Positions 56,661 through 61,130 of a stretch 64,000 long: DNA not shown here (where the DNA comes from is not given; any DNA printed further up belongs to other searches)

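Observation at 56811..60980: AglB oligosaccharyltransferase with four C-terminal CarboxypepD_reg/Cna-B-like domains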

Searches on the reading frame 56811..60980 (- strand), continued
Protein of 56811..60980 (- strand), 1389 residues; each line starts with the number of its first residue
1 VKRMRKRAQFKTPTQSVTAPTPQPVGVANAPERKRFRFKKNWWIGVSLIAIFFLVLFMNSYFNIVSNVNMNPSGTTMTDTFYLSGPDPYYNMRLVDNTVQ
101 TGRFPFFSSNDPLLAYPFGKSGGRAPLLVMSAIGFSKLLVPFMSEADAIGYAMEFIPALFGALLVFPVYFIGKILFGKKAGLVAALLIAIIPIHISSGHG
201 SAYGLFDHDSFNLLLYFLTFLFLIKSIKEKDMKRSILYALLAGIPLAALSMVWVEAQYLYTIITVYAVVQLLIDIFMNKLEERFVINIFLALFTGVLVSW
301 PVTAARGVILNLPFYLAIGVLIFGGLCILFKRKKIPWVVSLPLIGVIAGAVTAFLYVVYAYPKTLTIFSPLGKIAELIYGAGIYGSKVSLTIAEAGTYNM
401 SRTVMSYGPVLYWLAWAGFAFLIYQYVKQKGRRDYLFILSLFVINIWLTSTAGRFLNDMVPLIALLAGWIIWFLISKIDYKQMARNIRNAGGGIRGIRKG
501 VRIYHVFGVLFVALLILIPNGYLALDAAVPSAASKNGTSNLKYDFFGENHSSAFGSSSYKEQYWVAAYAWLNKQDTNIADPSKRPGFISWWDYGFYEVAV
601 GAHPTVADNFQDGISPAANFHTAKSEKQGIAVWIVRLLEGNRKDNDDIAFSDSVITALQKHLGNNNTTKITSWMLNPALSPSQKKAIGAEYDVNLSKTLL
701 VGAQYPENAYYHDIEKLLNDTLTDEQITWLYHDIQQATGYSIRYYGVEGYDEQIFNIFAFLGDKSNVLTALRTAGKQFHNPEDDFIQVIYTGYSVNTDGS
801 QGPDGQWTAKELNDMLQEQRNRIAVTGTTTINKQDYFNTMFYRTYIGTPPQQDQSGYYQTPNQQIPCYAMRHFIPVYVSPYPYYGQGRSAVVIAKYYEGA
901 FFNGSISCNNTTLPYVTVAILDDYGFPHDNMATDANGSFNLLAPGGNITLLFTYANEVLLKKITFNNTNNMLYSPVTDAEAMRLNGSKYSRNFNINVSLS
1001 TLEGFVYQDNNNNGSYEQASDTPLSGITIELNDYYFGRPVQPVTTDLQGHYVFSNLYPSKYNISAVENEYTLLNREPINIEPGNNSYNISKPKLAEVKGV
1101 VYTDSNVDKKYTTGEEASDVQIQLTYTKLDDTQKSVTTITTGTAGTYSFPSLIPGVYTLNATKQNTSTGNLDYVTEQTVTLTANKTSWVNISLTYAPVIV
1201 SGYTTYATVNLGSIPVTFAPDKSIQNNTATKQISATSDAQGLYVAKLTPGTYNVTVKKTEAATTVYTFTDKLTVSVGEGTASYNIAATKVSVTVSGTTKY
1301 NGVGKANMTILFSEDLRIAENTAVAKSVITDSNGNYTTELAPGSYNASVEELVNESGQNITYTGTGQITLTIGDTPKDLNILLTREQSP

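Call 6: find_homologous_proteins(query=window:56811-60980:-, max_evalue=0.00001)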
Query window:56811-60980:- (1389 aa): 579 proteins with E <= 0.00001 among 8000 candidates; the best 120 are listed.
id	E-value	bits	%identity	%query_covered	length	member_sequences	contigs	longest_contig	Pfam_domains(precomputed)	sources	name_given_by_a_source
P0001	0.0e+0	3141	100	100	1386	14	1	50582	PF02516.21,PF23194.2,PF17802.8,PF13620.13,PF22904.4,PF17210.10,PF13231.13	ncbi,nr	ncbi:MAG: glycosyltransferase family 39 protein [Thermoplasmata archaeon]|nr:glycosyltransferase fam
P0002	0.0e+0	2998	95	100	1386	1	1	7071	PF02516.21,PF23194.2,PF17802.8,PF13620.13,PF22904.4,PF17210.10,PF13231.13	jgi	-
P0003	0.0e+0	2933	92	100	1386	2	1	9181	PF02516.21,PF23194.2,PF17802.8,PF13620.13,PF22904.4,PF17210.10,PF13231.13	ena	-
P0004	0.0e+0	2861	96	95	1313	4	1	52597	PF02516.21,PF23194.2,PF17802.8,PF13620.13,PF22904.4,PF17210.10,PF13231.13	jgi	-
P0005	0.0e+0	2786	88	100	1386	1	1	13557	PF02516.21,PF23194.2,PF17802.8,PF13620.13,PF22904.4,PF17210.10,PF13231.13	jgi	jgi:asparagine N-glycosylation enzyme membrane subunit Stt3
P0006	0.0e+0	2780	88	100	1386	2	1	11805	PF13715.13,PF02516.21,PF20598.5,PF17802.8,PF13620.13,PF22904.4,PF17210.10,PF13231.13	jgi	-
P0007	0.0e+0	2778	87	100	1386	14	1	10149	PF13715.13,PF02516.21,PF20598.5,PF17802.8,PF13620.13,PF22904.4,PF17210.10,PF13231.13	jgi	jgi:asparagine N-glycosylation enzyme membrane subunit Stt3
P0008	0.0e+0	2745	87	100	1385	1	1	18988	PF02516.21,PF23194.2,PF17802.8,PF13620.13,PF22904.4,PF17210.10,PF13231.13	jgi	jgi:dolichyl-phosphooligosaccharide-protein glycotransferase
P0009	0.0e+0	2721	86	100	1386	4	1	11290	PF13715.13,PF02516.21,PF17802.8,PF13620.13,PF22904.4,PF17210.10,PF13231.13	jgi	jgi:asparagine N-glycosylation enzyme membrane subunit Stt3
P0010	0.0e+0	2702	89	95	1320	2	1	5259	PF02516.21,PF23194.2,PF17802.8,PF13620.13,PF22904.4,PF17210.10,PF13231.13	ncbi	ncbi:MAG: STT3 domain-containing protein [Thermoplasmatota archaeon]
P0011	0.0e+0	2657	84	100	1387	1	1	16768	PF13715.13,PF01060.30,PF02516.21,PF23194.2,PF17802.8,PF13620.13,PF22904.4,PF17210.10,PF13231.13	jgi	jgi:dolichyl-diphosphooligosaccharide--protein glycosyltransferase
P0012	0.0e+0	2612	84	97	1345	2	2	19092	PF02516.21,PF17802.8,PF13620.13,PF22904.4,PF17210.10,PF13231.13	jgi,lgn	-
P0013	0.0e+0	2584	80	100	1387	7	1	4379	PF02516.21,PF17802.8,PF13620.13,PF22904.4,PF17210.10,PF13231.13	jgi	jgi:asparagine N-glycosylation enzyme membrane subunit Stt3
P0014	0.0e+0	2582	85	95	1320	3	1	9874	PF13715.13,PF02516.21,PF23194.2,PF17802.8,PF13620.13,PF22904.4,PF17210.10,PF13231.13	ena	-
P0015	0.0e+0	2581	80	100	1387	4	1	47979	PF02516.21,PF17802.8,PF13620.13,PF22904.4,PF17210.10,PF13231.13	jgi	jgi:asparagine N-glycosylation enzyme membrane subunit Stt3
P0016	0.0e+0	2562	79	100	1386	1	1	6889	PF13715.13,PF02516.21,PF23194.2,PF17802.8,PF13620.13,PF22904.4,PF17210.10,PF13231.13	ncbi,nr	ncbi:MAG TPA: SdrD B-like domain-containing protein [Candidatus Thermoplasmatota archaeon]|nr:SdrD B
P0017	0.0e+0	2561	79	100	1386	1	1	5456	PF13715.13,PF02516.21,PF23194.2,PF17802.8,PF00775.28,PF13620.13,PF22904.4,PF17210.10,PF13231.13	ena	-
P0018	0.0e+0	2554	79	100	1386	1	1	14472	PF02516.21,PF17802.8,PF13620.13,PF22904.4,PF17210.10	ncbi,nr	ncbi:MAG: glycosyltransferase family 39 protein [Euryarchaeota archaeon]|nr:glycosyltransferase fami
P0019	0.0e+0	2540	80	99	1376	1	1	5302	PF02516.21,PF23194.2,PF17802.8,PF13620.13,PF22904.4,PF17210.10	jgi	jgi:dolichyl-diphosphooligosaccharide--protein glycosyltransferase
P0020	0.0e+0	2540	79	99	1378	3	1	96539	PF02516.21,PF23194.2,PF17802.8,PF13620.13,PF22904.4,PF17210.10,PF13231.13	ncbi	-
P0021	0.0e+0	2539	79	99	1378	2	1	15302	PF13715.13,PF02516.21,PF23194.2,PF17802.8,PF13620.13,PF22904.4,PF17210.10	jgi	jgi:asparagine N-glycosylation enzyme membrane subunit Stt3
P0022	0.0e+0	2533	78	100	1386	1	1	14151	PF13715.13,PF02516.21,PF23194.2,PF17802.8,PF13620.13,PF22904.4,PF17210.10,PF13231.13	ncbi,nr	ncbi:MAG TPA: STT3 domain-containing protein [Candidatus Thermoplasmatota archaeon]|nr:STT3 domain-c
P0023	0.0e+0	2529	78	100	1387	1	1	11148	PF13715.13,PF02516.21,PF23194.2,PF17802.8,PF00775.28,PF13620.13,PF22904.4,PF17210.10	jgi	jgi:asparagine N-glycosylation enzyme membrane subunit Stt3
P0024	0.0e+0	2526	80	100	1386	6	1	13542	PF02516.21,PF23194.2,PF17802.8,PF13620.13,PF22904.4,PF17210.10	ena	-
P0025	0.0e+0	2519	79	100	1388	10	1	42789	PF13715.13,PF02516.21,PF23194.2,PF17802.8,PF13620.13,PF22904.4,PF17210.10,PF13231.13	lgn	-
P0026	0.0e+0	2517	77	100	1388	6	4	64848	PF13715.13,PF02516.21,PF17802.8,PF13620.13,PF22904.4,PF17210.10,PF13231.13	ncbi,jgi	-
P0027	0.0e+0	2514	78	100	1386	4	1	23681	PF13715.13,PF02516.21,PF23194.2,PF17802.8,PF00775.28,PF13620.13,PF22904.4,PF17210.10,PF13231.13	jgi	-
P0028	0.0e+0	2508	79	100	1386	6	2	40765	PF02516.21,PF23194.2,PF17802.8,PF13620.13,PF22904.4,PF17210.10,PF13231.13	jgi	-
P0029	0.0e+0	2505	79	100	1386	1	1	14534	PF13715.13,PF02516.21,PF23194.2,PF17802.8,PF13620.13,PF22904.4,PF17210.10,PF13231.13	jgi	jgi:dolichyl-diphosphooligosaccharide--protein glycosyltransferase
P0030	0.0e+0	2504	77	99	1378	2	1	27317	PF13715.13,PF02516.21,PF23194.2,PF17802.8,PF13620.13,PF22904.4,PF17210.10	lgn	-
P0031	0.0e+0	2500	78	99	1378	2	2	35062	PF02516.21,PF23194.2,PF17802.8,PF13620.13,PF22904.4,PF17210.10,PF13231.13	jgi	-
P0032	0.0e+0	2495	78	100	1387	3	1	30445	PF13715.13,PF02516.21,PF23194.2,PF17802.8,PF13620.13,PF22904.4,PF17210.10,PF13231.13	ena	-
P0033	0.0e+0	2492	78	100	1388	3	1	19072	PF02516.21,PF17802.8,PF13620.13,PF22904.4,PF17210.10,PF13231.13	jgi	jgi:dolichyl-phosphooligosaccharide-protein glycotransferase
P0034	0.0e+0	2492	77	100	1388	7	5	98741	PF02516.21,PF23194.2,PF17802.8,PF13620.13,PF22904.4,PF17210.10,PF13231.13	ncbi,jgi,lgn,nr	ncbi:MAG TPA: hypothetical protein HA258_01550 [Thermoplasmata archaeon]|nr:hypothetical protein [Th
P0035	0.0e+0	2492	76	100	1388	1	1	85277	PF13715.13,PF02516.21,PF23194.2,PF17802.8,PF13620.13,PF22904.4,PF17210.10,PF13231.13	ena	-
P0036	0.0e+0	2489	76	100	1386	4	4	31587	PF13715.13,PF02516.21,PF23194.2,PF17802.8,PF13620.13,PF22904.4,PF17210.10,PF13231.13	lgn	-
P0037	0.0e+0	2479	77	100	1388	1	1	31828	PF02516.21,PF23194.2,PF17802.8,PF13620.13,PF22904.4,PF17210.10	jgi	jgi:dolichyl-phosphooligosaccharide-protein glycotransferase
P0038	0.0e+0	2478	75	100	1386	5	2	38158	PF13715.13,PF02516.21,PF23194.2,PF17802.8,PF13620.13,PF22904.4,PF17210.10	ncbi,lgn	-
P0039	0.0e+0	2476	76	100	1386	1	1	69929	PF13715.13,PF02516.21,PF23194.2,PF17802.8,PF13620.13,PF22904.4,PF17210.10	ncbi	-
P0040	0.0e+0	2475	80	96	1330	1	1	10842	PF13715.13,PF02516.21,PF23194.2,PF17802.8,PF13620.13,PF22904.4,PF17210.10,PF13231.13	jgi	jgi:dolichyl-diphosphooligosaccharide--protein glycosyltransferase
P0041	0.0e+0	2460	76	100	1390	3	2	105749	PF13715.13,PF02516.21,PF23194.2,PF17802.8,PF13620.13,PF22904.4,PF17210.10,PF13231.13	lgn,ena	-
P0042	0.0e+0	2455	76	99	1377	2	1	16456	PF13715.13,PF02516.21,PF23194.2,PF17802.8,PF00775.28,PF13620.13,PF22904.4,PF17210.10,PF13231.13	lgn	-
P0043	0.0e+0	2446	83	93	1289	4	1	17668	PF02516.21,PF23194.2,PF17802.8,PF13620.13,PF22904.4,PF17210.10,PF13231.13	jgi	jgi:dolichyl-diphosphooligosaccharide--protein glycosyltransferase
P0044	0.0e+0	2446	76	98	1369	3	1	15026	PF13715.13,PF02516.21,PF23194.2,PF17802.8,PF13620.13,PF22904.4,PF17210.10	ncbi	-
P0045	0.0e+0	2442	75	100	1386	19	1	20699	PF02516.21,PF23194.2,PF17802.8,PF13620.13,PF22904.4,PF17210.10,PF13231.13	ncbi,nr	ncbi:MAG: putative rane protein, required for N-linked glycosylation [Thermoplasmatales archaeon]|nr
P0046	0.0e+0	2441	76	99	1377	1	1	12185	PF13715.13,PF02516.21,PF23194.2,PF20598.5,PF17802.8,PF13620.13,PF22904.4,PF17210.10,PF13231.13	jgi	jgi:asparagine N-glycosylation enzyme membrane subunit Stt3/protocatechuate 3,4-dioxygenase beta sub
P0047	0.0e+0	2436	77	100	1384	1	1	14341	PF13715.13,PF02516.21,PF23194.2,PF17802.8,PF13620.13,PF22904.4,PF17210.10,PF13231.13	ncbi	-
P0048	0.0e+0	2435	75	100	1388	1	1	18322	PF02516.21,PF23194.2,PF17802.8,PF13620.13,PF22904.4,PF17210.10,PF13231.13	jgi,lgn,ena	jgi:dolichyl-diphosphooligosaccharide--protein glycosyltransferase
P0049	0.0e+0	2430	76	100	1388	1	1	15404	PF13715.13,PF01060.30,PF02516.21,PF17802.8,PF23193.2,PF13620.13,PF22904.4,PF17210.10,PF13231.13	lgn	-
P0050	0.0e+0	2427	76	100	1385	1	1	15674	PF13715.13,PF02516.21,PF17802.8,PF13620.13,PF22904.4,PF17210.10,PF13231.13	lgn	-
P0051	0.0e+0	2425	80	94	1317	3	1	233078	PF13715.13,PF02516.21,PF23194.2,PF17802.8,PF13620.13,PF22904.4,PF17210.10,PF13231.13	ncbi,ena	-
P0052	0.0e+0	2424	75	100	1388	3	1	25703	PF13715.13,PF02516.21,PF23194.2,PF17802.8,PF13620.13,PF22904.4,PF17210.10,PF13231.13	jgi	jgi:asparagine N-glycosylation enzyme membrane subunit Stt3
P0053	0.0e+0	2422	75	100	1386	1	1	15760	PF13715.13,PF02516.21,PF23194.2,PF20598.5,PF17802.8,PF23193.2,PF13620.13,PF22904.4,PF17210.10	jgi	jgi:asparagine N-glycosylation enzyme membrane subunit Stt3/protocatechuate 3,4-dioxygenase beta sub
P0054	0.0e+0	2419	74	100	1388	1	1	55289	PF13715.13,PF02516.21,PF23194.2,PF17802.8,PF13620.13,PF22904.4,PF17210.10,PF13231.13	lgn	-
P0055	0.0e+0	2414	75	100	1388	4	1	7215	PF13715.13,PF02516.21,PF23194.2,PF17802.8,PF13620.13,PF22904.4,PF17210.10,PF13231.13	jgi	-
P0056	0.0e+0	2411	74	100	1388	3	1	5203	PF13715.13,PF02516.21,PF23194.2,PF17802.8,PF13620.13,PF22904.4,PF17210.10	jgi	jgi:dolichyl-phosphooligosaccharide-protein glycotransferase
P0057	0.0e+0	2408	76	100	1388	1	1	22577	PF13715.13,PF02516.21,PF17802.8,PF13620.13,PF22904.4,PF17210.10,PF13231.13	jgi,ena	-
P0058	0.0e+0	2400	76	99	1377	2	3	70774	PF02516.21,PF17802.8,PF00775.28,PF13620.13,PF22904.4,PF17210.10,PF13231.13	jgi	jgi:dolichyl-diphosphooligosaccharide--protein glycosyltransferase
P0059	0.0e+0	2389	75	100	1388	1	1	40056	PF02516.21,PF17802.8,PF13620.13,PF22904.4,PF17210.10,PF13231.13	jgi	jgi:dolichyl-phosphooligosaccharide-protein glycotransferase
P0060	0.0e+0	2389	74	100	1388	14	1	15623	PF02516.21,PF23194.2,PF17802.8,PF00775.28,PF13620.13,PF22904.4,PF17210.10,PF13231.13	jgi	jgi:asparagine N-glycosylation enzyme membrane subunit Stt3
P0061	0.0e+0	2381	74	100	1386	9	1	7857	PF13715.13,PF02516.21,PF17802.8,PF13620.13,PF22904.4,PF17210.10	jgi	-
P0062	0.0e+0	2379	78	96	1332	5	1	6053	PF13715.13,PF02516.21,PF23194.2,PF17802.8,PF13620.13,PF22904.4,PF17210.10,PF13231.13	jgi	jgi:dolichyl-diphosphooligosaccharide--protein glycosyltransferase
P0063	0.0e+0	2372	79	94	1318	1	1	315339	PF13715.13,PF02516.21,PF17802.8,PF13620.13,PF22904.4,PF17210.10,PF13231.13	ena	-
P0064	0.0e+0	2363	74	99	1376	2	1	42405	PF13715.13,PF02516.21,PF17802.8,PF13620.13,PF22904.4,PF17210.10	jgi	jgi:asparagine N-glycosylation enzyme membrane subunit Stt3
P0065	0.0e+0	2360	72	100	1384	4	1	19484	PF13715.13,PF02516.21,PF23194.2,PF17802.8,PF13620.13,PF22904.4,PF17210.10,PF13231.13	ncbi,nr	ncbi:MAG: glycosyltransferase family 39 protein [Candidatus Thermoplasmatota archaeon]|nr:glycosyltr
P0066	0.0e+0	2359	77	96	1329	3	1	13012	PF13715.13,PF02516.21,PF17802.8,PF00775.28,PF13620.13,PF22904.4,PF17210.10,PF13231.13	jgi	jgi:asparagine N-glycosylation enzyme membrane subunit Stt3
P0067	0.0e+0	2355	73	100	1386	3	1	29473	PF13715.13,PF02516.21,PF17802.8,PF13620.13,PF22904.4,PF17210.10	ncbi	-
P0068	0.0e+0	2332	73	99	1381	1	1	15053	PF13715.13,PF02516.21,PF17802.8,PF23193.2,PF00775.28,PF13620.13,PF22904.4,PF17210.10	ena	-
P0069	0.0e+0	2329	73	99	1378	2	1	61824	PF13715.13,PF02516.21,PF23194.2,PF17802.8,PF00775.28,PF13620.13,PF22904.4,PF17210.10,PF13231.13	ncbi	-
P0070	0.0e+0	2319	71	100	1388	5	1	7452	PF13715.13,PF02516.21,PF17802.8,PF13620.13,PF22904.4,PF17210.10,PF13231.13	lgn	-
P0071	0.0e+0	2304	73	99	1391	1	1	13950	PF13715.13,PF02516.21,PF23194.2,PF17802.8,PF13620.13,PF22904.4,PF17210.10,PF13231.13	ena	-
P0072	0.0e+0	2270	79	89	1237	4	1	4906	PF13715.13,PF02516.21,PF23194.2,PF20598.5,PF17802.8,PF13620.13,PF22904.4,PF17210.10,PF13231.13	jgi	jgi:dolichyl-diphosphooligosaccharide--protein glycosyltransferase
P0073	0.0e+0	2136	68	99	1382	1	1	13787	PF13715.13,PF02516.21,PF17802.8,PF13620.13,PF22904.4,PF17210.10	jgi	jgi:dolichyl-diphosphooligosaccharide--protein glycosyltransferase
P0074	0.0e+0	2117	82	80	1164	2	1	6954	PF02516.21,PF13620.13,PF22904.4,PF17210.10,PF13231.13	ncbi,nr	ncbi:MAG: glycosyltransferase family 39 protein, partial [Euryarchaeota archaeon]|nr:glycosyltransfe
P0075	0.0e+0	2105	82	78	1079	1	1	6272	PF02516.21,PF13620.13,PF22904.4,PF17210.10,PF13231.13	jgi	-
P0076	0.0e+0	2092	68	97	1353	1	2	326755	PF13715.13,PF02516.21,PF17802.8,PF13620.13,PF22904.4,PF17210.10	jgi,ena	-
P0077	0.0e+0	2055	66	97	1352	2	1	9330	PF13715.13,PF02516.21,PF23194.2,PF17802.8,PF13620.13,PF22904.4,PF17210.10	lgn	-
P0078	0.0e+0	2038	66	97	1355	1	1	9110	PF13715.13,PF02516.21,PF23194.2,PF17802.8,PF13620.13,PF22904.4,PF17210.10,PF13231.13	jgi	jgi:dolichyl-diphosphooligosaccharide--protein glycosyltransferase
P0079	0.0e+0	2037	86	74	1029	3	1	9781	PF02516.21,PF13231.13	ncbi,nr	ncbi:MAG: glycosyltransferase family 39 protein, partial [Euryarchaeota archaeon]|nr:glycosyltransfe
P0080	0.0e+0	2017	63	100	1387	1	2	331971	PF13715.13,PF02516.21,PF23194.2,PF17802.8,PF13620.13,PF22904.4,PF17210.10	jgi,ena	-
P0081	0.0e+0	2016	64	100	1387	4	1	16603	PF13715.13,PF02516.21,PF23194.2,PF17802.8,PF13620.13,PF22904.4,PF17210.10,PF13231.13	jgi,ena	-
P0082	0.0e+0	2013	64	100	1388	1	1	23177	PF13715.13,PF02516.21,PF17802.8,PF13620.13,PF22904.4,PF17210.10,PF13231.13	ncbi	-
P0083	0.0e+0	2007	64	100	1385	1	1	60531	PF13715.13,PF02516.21,PF23194.2,PF17802.8,PF13620.13,PF22904.4,PF17210.10,PF13231.13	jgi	jgi:dolichyl-diphosphooligosaccharide--protein glycosyltransferase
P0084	0.0e+0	2004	62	100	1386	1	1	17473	PF13715.13,PF02516.21,PF23194.2,PF17802.8,PF13620.13,PF22904.4,PF17210.10,PF13231.13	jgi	jgi:asparagine N-glycosylation enzyme membrane subunit Stt3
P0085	0.0e+0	2002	65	96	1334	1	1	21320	PF13715.13,PF02516.21,PF11974.15,PF23194.2,PF17802.8,PF13620.13,PF22904.4,PF17210.10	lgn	-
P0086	0.0e+0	1969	62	100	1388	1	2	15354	PF13715.13,PF02516.21,PF17802.8,PF13620.13,PF22904.4,PF17210.10,PF13231.13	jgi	jgi:asparagine N-glycosylation enzyme membrane subunit Stt3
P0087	0.0e+0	1823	59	100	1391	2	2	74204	PF13715.13,PF02516.21,PF17802.8,PF13620.13,PF22904.4,PF17210.10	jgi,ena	jgi:dolichyl-diphosphooligosaccharide--protein glycosyltransferase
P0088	0.0e+0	1815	79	71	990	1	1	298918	PF13715.13,PF23194.2,PF17802.8,PF13620.13,PF22904.4,PF17210.10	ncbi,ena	-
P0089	0.0e+0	1808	58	99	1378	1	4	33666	PF13715.13,PF02516.21,PF17802.8,PF00775.28,PF13620.13,PF22904.4,PF17210.10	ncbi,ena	-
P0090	0.0e+0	1798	58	100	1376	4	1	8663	PF13715.13,PF22902.3,PF01060.30,PF02516.21,PF23194.2,PF17802.8,PF13620.13,PF22904.4,PF17210.10,PF13231.13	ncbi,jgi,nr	ncbi:MAG: hypothetical protein DRO67_01410 [Candidatus Asgardarchaeum californiense]|nr:MAG: hypothe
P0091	0.0e+0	1782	57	100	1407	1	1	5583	PF13715.13,PF02516.21,PF17802.8,PF13620.13,PF22904.4,PF17210.10,PF13231.13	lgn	-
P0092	0.0e+0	1781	58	100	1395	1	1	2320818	PF22627.1,PF02516.21,PF23194.2,PF17802.8,PF13620.13,PF22904.4,PF17210.10,PF13231.13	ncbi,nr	ncbi:MAG: glycosyltransferase family 39 protein [Thermoplasmatales archaeon]|nr:MAG: glycosyltransfe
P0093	0.0e+0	1775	58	100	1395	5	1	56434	PF02516.21,PF23194.2,PF17802.8,PF13620.13,PF22904.4,PF17210.10,PF13231.13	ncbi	-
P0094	0.0e+0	1772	57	100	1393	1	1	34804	PF13715.13,PF02516.21,PF17802.8,PF13620.13,PF22904.4,PF17210.10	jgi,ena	-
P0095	0.0e+0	1763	57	100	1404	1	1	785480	PF13715.13,PF02516.21,PF23194.2,PF17802.8,PF13620.13,PF22904.4,PF17210.10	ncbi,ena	-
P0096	0.0e+0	1759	57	100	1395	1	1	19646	PF02516.21,PF23194.2,PF17802.8,PF23193.2,PF13620.13,PF22904.4,PF17210.10,PF13231.13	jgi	jgi:dolichyl-diphosphooligosaccharide--protein glycosyltransferase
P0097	0.0e+0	1749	57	98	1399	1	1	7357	PF10670.16,PF13715.13,PF02516.21,PF17802.8,PF00775.28,PF13620.13,PF22904.4,PF17210.10,PF13231.13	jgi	jgi:dolichyl-phosphooligosaccharide-protein glycotransferase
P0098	0.0e+0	1745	56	100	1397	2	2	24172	PF02516.21,PF17802.8,PF13620.13,PF22904.4,PF17210.10,PF13231.13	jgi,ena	-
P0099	0.0e+0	1737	58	97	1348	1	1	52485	PF10670.16,PF13715.13,PF02516.21,PF20598.5,PF17802.8,PF13620.13,PF22904.4,PF17210.10,PF13231.13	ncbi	ncbi:MAG: STT3 domain-containing protein [Methanobacteriota archaeon]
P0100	0.0e+0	1730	55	100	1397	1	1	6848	PF02516.21,PF17802.8,PF13620.13,PF22904.4,PF17210.10,PF13231.13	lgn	-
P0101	0.0e+0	1725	80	67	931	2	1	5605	PF13715.13,PF23194.2,PF17802.8,PF13620.13,PF22904.4,PF17210.10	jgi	jgi:hypothetical protein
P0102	0.0e+0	1723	57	100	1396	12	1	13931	PF02516.21,PF23194.2,PF17802.8,PF13620.13,PF22904.4,PF17210.10,PF13231.13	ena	-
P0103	0.0e+0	1714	57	100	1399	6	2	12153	PF02516.21,PF17802.8,PF13620.13,PF22904.4,PF17210.10,PF13231.13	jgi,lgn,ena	-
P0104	0.0e+0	1699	55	100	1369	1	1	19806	PF13715.13,PF22902.3,PF01060.30,PF02516.21,PF23194.2,PF17802.8,PF13620.13,PF22904.4,PF17210.10,PF13231.13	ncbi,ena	-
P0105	0.0e+0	1685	56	100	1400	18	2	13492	PF02516.21,PF17802.8,PF13620.13,PF22904.4,PF17210.10,PF13231.13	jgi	-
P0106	0.0e+0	1673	81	63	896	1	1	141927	PF02516.21,PF13231.13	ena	-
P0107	0.0e+0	1672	55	100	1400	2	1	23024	PF13715.13,PF02516.21,PF17802.8,PF00775.28,PF13620.13,PF22904.4,PF17210.10,PF13231.13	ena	-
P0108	0.0e+0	1660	55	100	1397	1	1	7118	PF02516.21,PF17802.8,PF13620.13,PF22904.4,PF17210.10,PF13231.13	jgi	jgi:dolichyl-diphosphooligosaccharide--protein glycosyltransferase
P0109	0.0e+0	1660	55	100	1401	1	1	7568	PF02516.21,PF17802.8,PF13620.13,PF22904.4,PF17210.10,PF13231.13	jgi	-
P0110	0.0e+0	1653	55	100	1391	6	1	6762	PF02516.21,PF17802.8,PF13620.13,PF22904.4,PF17210.10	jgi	-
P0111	0.0e+0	1652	55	100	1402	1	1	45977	PF13715.13,PF01060.30,PF02516.21,PF17802.8,PF13620.13,PF22904.4,PF17210.10,PF13231.13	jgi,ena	-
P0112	0.0e+0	1649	54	100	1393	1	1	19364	PF02516.21,PF17802.8,PF13620.13,PF22904.4,PF17210.10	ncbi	-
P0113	0.0e+0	1647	54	100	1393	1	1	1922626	PF02516.21,PF17802.8,PF13620.13,PF22904.4,PF17210.10,PF13231.13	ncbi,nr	ncbi:MAG: glycosyltransferase family 39 protein [Thermoplasmatales archaeon]|nr:MAG: glycosyltransfe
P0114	0.0e+0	1646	55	100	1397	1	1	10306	PF10670.16,PF13715.13,PF02516.21,PF20598.5,PF17802.8,PF13620.13,PF22904.4,PF17210.10,PF13231.13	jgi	-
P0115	0.0e+0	1640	55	100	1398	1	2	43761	PF02516.21,PF17802.8,PF13620.13,PF22904.4,PF17210.10,PF13231.13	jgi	jgi:dolichyl-diphosphooligosaccharide--protein glycosyltransferase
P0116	0.0e+0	1629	54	100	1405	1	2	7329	PF02516.21,PF17802.8,PF13620.13,PF22904.4,PF17210.10,PF13231.13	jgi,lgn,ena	-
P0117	0.0e+0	1627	54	100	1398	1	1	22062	PF10670.16,PF13715.13,PF02516.21,PF23194.2,PF20598.5,PF17802.8,PF13620.13,PF22904.4,PF17210.10,PF13231.13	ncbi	-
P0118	0.0e+0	1620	54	100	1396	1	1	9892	PF02516.21,PF20598.5,PF17802.8,PF13620.13,PF22904.4,PF17210.10,PF13231.13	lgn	-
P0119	0.0e+0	1620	54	100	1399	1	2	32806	PF02516.21,PF17802.8,PF13620.13,PF22904.4,PF17210.10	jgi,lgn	jgi:dolichyl-diphosphooligosaccharide--protein glycosyltransferase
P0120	0.0e+0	1615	53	100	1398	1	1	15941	PF02516.21,PF17802.8,PF00775.28,PF13620.13,PF22904.4,PF17210.10,PF13231.13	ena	-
